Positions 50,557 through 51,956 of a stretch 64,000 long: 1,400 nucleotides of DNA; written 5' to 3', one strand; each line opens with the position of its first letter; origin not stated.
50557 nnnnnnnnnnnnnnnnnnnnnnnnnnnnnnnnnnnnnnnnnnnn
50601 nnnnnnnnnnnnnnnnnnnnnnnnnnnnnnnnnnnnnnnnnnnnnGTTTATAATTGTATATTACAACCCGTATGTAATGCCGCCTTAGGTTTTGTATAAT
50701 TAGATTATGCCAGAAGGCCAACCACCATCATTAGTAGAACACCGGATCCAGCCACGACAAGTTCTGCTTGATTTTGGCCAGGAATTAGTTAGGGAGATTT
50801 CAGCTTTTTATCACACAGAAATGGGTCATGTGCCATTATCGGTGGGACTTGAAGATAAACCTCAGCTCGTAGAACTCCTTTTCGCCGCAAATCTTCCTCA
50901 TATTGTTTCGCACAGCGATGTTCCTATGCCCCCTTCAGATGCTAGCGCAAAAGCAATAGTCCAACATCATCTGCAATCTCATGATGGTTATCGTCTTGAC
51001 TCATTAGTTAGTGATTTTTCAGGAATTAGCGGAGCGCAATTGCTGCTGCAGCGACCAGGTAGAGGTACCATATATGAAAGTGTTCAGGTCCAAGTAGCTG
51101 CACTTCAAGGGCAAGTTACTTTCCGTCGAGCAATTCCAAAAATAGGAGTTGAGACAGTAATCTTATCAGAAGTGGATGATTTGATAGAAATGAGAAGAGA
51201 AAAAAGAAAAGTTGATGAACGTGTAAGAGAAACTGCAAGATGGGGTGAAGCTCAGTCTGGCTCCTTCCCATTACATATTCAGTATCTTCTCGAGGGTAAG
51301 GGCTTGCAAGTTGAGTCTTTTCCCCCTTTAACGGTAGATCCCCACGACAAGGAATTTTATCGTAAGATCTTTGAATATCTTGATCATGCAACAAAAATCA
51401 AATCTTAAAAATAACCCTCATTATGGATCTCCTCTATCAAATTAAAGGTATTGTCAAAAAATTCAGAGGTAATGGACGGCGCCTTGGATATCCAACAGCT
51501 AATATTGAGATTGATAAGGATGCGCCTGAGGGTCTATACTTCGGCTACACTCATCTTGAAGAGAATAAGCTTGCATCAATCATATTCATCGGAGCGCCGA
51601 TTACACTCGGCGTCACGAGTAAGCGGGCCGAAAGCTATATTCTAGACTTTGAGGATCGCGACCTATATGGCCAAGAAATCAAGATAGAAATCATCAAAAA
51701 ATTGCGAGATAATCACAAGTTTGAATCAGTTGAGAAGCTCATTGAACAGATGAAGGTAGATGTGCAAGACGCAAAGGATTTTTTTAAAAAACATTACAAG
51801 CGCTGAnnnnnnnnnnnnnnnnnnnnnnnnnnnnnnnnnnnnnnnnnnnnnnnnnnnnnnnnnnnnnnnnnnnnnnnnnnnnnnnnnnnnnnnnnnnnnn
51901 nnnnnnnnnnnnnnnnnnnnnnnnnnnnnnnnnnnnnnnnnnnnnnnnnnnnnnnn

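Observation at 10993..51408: Shared proline-rich N-termini, four starting MP[ED]xP, on about ten signal-less proteins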

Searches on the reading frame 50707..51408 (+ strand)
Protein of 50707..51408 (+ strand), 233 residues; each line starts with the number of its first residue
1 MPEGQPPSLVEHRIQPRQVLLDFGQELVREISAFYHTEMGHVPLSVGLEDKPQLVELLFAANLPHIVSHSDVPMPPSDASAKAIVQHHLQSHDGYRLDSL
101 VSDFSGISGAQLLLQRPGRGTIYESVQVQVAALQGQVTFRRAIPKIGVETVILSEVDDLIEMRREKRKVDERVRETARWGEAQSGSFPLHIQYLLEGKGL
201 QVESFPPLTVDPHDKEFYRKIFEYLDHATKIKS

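Call 4: search_protein_families(library=pfam, proteins=[window:50707-51408:+], max_evalue=0.01)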
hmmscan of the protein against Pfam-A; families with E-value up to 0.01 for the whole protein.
window:50707-51408:+ (233 aa): 0 families

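Call 36: search_protein_families(library=ncbifam, proteins=[window:50707-51408:+], max_evalue=0.1)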
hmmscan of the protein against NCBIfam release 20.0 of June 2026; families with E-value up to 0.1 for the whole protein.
window:50707-51408:+ (233 aa): 0 families
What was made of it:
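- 50707..51408 (+): Protein I (233 aa). Starts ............, with 4 Pro in the first 30 aa. It is the weakest case and stands alone between housekeeping genes. No family hit (calls 4, 36).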

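Call 64: search_protein_families(library=phrogs, proteins=[window:50707-51408:+], max_evalue=0.01)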
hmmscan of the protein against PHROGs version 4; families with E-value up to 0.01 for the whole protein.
window:50707-51408:+ (233 aa): 0 families

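Call 65: search_protein_families(library=padloc, proteins=[window:50707-51408:+], max_evalue=0.01)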
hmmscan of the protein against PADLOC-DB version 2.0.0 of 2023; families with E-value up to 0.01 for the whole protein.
window:50707-51408:+ (233 aa): 0 families

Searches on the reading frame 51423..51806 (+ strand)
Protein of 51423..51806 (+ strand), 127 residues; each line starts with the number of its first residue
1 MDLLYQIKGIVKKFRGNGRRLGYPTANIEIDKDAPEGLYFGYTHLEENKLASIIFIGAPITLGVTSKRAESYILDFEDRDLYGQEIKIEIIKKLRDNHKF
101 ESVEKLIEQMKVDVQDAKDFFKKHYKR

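Call 44: search_protein_families(library=pfam, proteins=[window:51423-51806:+], max_evalue=0.001)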
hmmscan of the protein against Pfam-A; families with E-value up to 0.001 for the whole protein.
window:51423-51806:+ (127 aa): 1 family
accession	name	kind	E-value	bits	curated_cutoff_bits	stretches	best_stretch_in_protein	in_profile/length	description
PF01687.23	Flavokinase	-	3.7e-31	108.4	19.6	1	5-121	5-124/124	Riboflavin kinase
